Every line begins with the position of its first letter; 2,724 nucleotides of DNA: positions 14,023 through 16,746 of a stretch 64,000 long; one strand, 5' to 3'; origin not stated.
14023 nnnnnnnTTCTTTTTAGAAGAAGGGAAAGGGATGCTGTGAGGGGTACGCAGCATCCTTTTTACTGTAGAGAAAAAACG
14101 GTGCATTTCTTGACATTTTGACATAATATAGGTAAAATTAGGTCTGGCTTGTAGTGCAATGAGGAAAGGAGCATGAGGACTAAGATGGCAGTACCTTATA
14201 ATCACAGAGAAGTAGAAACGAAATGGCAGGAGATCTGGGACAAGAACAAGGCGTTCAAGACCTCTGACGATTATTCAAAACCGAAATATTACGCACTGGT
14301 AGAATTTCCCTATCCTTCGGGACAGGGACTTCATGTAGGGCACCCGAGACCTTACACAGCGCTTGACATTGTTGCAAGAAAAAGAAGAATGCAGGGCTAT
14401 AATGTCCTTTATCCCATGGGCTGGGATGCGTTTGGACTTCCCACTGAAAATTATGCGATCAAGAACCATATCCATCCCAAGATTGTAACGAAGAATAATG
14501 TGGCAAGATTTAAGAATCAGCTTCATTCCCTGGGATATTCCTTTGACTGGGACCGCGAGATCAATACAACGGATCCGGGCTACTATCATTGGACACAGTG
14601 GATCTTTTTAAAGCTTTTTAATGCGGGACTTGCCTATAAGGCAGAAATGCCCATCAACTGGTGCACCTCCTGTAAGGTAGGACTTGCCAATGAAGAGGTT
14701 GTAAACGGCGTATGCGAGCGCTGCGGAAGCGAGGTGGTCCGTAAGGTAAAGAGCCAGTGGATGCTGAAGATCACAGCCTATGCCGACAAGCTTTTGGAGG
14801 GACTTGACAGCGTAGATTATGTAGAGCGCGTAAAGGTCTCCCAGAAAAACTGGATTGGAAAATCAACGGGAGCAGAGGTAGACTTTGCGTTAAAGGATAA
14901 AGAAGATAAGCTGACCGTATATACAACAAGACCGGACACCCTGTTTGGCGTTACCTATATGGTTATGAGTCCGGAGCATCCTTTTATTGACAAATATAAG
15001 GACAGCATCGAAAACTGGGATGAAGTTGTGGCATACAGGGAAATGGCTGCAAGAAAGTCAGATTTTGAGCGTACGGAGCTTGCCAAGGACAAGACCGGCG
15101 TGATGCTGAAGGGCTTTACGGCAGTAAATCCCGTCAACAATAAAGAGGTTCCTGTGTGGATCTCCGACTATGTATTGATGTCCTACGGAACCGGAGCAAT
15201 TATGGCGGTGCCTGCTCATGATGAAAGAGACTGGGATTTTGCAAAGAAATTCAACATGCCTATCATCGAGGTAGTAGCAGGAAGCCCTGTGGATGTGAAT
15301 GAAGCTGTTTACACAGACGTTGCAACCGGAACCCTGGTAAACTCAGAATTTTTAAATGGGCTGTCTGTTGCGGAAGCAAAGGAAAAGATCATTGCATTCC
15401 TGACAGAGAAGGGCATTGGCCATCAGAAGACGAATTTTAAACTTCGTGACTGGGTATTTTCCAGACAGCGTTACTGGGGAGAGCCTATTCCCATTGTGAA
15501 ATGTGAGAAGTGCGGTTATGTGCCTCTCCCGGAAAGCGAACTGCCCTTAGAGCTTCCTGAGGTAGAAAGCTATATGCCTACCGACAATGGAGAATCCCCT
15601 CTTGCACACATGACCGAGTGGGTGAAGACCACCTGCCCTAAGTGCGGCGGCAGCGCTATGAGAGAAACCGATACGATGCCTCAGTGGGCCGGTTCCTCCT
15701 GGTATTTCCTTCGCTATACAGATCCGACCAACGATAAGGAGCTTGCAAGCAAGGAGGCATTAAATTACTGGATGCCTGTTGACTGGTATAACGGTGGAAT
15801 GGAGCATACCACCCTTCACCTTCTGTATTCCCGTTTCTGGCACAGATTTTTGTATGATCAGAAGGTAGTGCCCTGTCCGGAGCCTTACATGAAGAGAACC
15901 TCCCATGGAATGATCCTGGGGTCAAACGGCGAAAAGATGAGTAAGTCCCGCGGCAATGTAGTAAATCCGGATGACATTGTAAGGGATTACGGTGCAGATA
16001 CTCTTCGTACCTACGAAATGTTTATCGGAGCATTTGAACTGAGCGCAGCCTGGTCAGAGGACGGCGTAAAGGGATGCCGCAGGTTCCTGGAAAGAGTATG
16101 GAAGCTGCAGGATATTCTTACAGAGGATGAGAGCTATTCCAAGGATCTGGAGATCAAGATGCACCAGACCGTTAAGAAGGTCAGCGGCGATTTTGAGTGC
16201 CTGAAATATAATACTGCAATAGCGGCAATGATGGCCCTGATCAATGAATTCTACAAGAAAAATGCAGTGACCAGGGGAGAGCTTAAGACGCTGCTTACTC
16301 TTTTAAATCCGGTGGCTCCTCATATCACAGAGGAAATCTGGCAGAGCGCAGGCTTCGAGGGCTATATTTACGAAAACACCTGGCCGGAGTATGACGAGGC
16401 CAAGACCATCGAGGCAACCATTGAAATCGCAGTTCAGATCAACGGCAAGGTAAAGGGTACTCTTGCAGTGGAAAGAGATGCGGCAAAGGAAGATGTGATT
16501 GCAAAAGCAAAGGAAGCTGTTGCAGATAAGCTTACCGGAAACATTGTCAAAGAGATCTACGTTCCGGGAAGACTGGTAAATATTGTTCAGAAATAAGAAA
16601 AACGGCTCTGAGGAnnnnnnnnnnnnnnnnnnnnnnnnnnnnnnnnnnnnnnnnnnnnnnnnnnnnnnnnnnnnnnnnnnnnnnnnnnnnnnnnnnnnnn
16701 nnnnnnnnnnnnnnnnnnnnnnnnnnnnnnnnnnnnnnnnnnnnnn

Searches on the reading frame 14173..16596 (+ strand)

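Call 31: search_protein_families(library=pfam, proteins=[window:14173-16596:+], max_evalue=0.00001)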
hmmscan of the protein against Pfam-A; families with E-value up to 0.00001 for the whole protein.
window:14173-16596:+ (807 aa): 5 families
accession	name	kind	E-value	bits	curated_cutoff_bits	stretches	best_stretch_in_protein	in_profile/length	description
PF13603.12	tRNA-synt_1_2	-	3.1e-63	213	25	1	225-410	1-184/185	Leucyl-tRNA synthetase, editing domain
PF00133.28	tRNA-synt_1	-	8.1e-51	173.5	22.7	2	17-227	1-224/414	tRNA synthetases class I (I, L, M and V)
PF09334.17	tRNA-synt_1g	-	1.6e-26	93.5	20.1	1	45-192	7-150/391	tRNA synthetases class I (M)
PF08264.19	Anticodon_1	-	1.5e-19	70.7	25.1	1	660-772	5-144/148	Anticodon-binding domain of tRNA ligase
PF01406.26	tRNA-synt_1e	-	1.1e-06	28.7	27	0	572-614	237-279/301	tRNA synthetases class I (C) catalytic domain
